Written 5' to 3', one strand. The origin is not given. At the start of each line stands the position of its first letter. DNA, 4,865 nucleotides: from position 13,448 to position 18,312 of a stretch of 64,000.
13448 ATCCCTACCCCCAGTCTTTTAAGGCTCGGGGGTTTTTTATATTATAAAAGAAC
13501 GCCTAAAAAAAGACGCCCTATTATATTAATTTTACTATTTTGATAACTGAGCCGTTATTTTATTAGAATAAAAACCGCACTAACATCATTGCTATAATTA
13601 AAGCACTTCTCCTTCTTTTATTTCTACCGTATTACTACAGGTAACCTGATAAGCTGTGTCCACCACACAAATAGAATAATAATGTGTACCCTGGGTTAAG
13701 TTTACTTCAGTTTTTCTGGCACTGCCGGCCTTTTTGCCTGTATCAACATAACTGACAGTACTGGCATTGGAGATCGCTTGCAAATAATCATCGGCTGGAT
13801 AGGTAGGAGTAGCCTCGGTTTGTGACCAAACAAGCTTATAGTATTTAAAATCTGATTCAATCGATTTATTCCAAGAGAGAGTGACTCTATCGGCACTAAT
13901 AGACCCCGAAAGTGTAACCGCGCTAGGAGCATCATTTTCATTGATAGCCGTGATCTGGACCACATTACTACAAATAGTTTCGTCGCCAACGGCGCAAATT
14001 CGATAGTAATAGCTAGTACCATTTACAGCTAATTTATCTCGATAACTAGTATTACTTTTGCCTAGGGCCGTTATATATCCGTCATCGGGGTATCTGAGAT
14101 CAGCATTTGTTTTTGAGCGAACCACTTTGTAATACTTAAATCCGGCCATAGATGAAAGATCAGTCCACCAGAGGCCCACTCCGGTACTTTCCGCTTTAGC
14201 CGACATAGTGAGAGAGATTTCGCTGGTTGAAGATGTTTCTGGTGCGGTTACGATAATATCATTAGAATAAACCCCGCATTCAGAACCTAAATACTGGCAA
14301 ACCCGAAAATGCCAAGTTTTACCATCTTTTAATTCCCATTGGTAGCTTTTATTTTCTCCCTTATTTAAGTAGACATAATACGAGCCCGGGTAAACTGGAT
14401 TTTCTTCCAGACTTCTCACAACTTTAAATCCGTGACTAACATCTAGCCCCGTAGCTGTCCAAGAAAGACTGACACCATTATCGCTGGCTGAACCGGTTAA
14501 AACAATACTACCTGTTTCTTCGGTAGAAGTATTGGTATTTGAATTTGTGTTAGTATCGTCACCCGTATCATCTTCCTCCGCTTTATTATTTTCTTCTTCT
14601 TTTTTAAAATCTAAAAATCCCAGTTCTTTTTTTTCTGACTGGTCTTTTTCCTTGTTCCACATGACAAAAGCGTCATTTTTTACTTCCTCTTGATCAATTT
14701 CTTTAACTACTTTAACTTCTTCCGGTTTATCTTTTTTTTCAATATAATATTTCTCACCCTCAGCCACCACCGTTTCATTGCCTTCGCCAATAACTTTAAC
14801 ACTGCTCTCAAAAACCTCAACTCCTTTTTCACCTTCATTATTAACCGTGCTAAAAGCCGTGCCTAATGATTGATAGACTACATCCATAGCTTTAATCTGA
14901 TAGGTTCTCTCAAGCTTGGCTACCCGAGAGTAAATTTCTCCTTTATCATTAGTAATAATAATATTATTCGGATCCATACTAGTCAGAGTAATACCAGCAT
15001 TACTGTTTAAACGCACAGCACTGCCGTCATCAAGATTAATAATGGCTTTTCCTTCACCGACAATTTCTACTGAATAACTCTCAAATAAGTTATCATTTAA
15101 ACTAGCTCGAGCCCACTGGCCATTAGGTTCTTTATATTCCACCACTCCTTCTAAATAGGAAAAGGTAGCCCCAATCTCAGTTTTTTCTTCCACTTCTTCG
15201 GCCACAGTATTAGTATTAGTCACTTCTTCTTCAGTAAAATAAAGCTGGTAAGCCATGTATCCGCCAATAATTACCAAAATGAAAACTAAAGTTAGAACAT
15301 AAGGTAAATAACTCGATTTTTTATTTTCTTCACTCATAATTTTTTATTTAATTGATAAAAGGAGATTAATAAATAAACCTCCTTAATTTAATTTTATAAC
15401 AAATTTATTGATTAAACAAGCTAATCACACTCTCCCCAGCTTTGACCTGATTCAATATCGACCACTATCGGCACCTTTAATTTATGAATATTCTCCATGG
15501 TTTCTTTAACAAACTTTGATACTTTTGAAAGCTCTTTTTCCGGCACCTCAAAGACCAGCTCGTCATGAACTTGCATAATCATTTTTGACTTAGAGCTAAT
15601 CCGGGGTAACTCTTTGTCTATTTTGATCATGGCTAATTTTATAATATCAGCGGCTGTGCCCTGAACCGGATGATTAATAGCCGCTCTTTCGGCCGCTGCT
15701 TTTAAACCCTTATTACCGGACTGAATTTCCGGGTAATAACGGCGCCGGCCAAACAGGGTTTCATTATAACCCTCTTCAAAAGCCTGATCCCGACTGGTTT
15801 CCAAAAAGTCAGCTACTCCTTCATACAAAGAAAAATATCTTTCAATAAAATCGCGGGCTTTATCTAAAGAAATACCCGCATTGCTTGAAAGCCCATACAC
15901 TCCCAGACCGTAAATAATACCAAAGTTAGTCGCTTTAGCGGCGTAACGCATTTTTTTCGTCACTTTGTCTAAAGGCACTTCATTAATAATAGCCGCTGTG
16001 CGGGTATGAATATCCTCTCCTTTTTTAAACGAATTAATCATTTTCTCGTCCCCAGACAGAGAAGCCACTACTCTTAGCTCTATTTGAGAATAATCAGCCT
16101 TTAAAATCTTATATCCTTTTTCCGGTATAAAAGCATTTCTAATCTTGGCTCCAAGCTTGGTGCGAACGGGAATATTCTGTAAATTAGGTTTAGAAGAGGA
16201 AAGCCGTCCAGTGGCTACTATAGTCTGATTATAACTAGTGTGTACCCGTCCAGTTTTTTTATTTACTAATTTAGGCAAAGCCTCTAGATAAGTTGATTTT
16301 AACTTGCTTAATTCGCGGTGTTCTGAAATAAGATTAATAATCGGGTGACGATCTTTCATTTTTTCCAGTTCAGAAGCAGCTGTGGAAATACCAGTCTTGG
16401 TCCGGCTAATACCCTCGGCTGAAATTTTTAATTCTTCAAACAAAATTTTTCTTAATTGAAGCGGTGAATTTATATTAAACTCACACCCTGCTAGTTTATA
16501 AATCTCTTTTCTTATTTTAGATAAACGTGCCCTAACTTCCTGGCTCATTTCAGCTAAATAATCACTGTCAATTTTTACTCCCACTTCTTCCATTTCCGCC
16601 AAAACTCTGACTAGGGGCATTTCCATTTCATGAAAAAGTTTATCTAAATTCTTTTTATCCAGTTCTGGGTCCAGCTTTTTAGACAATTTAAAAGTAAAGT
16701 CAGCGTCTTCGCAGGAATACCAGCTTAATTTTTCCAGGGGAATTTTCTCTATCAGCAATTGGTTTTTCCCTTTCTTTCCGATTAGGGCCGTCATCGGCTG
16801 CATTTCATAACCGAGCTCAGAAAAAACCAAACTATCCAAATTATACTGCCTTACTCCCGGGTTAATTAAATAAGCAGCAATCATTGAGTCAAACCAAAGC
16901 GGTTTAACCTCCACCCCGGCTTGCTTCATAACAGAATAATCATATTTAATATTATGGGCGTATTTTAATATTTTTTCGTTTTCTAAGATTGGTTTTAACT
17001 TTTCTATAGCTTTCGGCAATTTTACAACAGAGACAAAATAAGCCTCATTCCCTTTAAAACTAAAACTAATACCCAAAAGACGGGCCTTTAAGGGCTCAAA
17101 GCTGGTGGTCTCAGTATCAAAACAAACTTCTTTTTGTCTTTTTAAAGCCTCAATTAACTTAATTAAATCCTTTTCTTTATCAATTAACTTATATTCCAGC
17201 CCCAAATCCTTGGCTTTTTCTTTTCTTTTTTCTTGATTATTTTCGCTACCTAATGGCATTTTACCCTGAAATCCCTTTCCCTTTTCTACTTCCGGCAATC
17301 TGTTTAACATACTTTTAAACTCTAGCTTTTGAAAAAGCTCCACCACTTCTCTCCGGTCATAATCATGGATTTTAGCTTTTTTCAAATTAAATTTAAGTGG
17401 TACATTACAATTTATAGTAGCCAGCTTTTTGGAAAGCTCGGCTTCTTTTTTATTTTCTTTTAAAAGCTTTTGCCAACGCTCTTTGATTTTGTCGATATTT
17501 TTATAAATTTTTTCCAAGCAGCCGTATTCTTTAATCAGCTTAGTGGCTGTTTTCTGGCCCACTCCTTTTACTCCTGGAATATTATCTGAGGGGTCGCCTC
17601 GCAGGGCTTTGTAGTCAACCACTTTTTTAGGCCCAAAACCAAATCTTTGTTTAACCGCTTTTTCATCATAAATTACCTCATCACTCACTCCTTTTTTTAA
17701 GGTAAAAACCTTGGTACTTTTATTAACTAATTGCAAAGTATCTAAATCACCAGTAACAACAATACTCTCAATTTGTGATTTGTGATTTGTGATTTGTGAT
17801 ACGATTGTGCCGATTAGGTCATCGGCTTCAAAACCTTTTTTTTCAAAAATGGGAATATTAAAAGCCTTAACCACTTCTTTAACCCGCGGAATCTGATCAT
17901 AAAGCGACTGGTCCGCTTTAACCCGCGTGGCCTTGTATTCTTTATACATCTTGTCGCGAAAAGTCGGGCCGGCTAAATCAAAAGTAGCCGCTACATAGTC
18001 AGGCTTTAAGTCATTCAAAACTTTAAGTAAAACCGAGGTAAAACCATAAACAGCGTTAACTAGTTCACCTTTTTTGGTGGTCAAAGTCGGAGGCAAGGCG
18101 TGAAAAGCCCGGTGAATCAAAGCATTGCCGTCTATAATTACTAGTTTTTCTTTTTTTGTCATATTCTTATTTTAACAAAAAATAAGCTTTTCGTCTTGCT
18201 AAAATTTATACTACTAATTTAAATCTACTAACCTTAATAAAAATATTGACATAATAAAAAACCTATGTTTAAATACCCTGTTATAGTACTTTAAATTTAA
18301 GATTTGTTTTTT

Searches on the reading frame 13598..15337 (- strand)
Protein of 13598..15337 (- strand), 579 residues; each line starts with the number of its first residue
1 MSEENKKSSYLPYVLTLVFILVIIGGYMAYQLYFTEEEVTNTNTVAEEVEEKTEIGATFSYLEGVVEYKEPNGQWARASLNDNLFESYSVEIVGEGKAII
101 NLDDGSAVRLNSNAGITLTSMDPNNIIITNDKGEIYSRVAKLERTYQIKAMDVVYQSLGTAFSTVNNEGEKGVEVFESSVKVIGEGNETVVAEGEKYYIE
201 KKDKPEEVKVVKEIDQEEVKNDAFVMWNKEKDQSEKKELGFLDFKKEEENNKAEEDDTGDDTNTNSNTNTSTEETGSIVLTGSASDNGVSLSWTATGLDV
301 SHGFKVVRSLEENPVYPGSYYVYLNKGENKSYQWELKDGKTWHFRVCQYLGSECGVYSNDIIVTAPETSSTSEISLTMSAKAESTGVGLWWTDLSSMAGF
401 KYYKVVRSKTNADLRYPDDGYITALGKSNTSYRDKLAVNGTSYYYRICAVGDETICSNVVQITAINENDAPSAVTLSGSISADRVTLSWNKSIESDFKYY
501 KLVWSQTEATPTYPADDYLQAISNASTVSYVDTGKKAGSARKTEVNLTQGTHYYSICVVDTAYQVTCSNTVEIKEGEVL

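Call 16: search_protein_families(library=pfam, proteins=[window:13598-15337:-], max_evalue=0.001)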
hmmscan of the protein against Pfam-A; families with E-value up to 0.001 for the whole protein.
window:13598-15337:- (579 aa): 1 family
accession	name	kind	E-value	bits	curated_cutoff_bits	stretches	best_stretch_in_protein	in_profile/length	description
PF04773.18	FecR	-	1.7e-09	38.5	24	1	96-181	9-97/97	FecR protein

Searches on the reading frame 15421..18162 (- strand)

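Call 16: search_protein_families(library=pfam, proteins=[window:15421-18162:-], max_evalue=0.001)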
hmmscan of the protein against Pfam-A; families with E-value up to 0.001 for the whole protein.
window:15421-18162:- (913 aa): 5 families
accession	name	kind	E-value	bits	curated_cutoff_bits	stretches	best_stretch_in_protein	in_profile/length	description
PF00476.26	DNA_pol_A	-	7.7e-157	522.5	34.3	1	534-911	2-381/381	DNA polymerase family A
PF02739.22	5_3_exonuc_N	-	1.6e-53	181.2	34.3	1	6-175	1-164/164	5'-3' exonuclease, N-terminal resolvase-like domain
PF01367.25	5_3_exonuc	-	2.5e-35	121.3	40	1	178-270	3-96/97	5'-3' exonuclease, C-terminal SAM fold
PF01612.26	DNA_pol_A_exo1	-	1.4e-29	103.6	23.6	1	324-502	1-173/173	3'-5' exonuclease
PF22619.2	DNA_polI_exo1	-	7.9e-11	42.4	27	1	351-466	4-117/140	DNA polymerase I, ribonuclease H-like domain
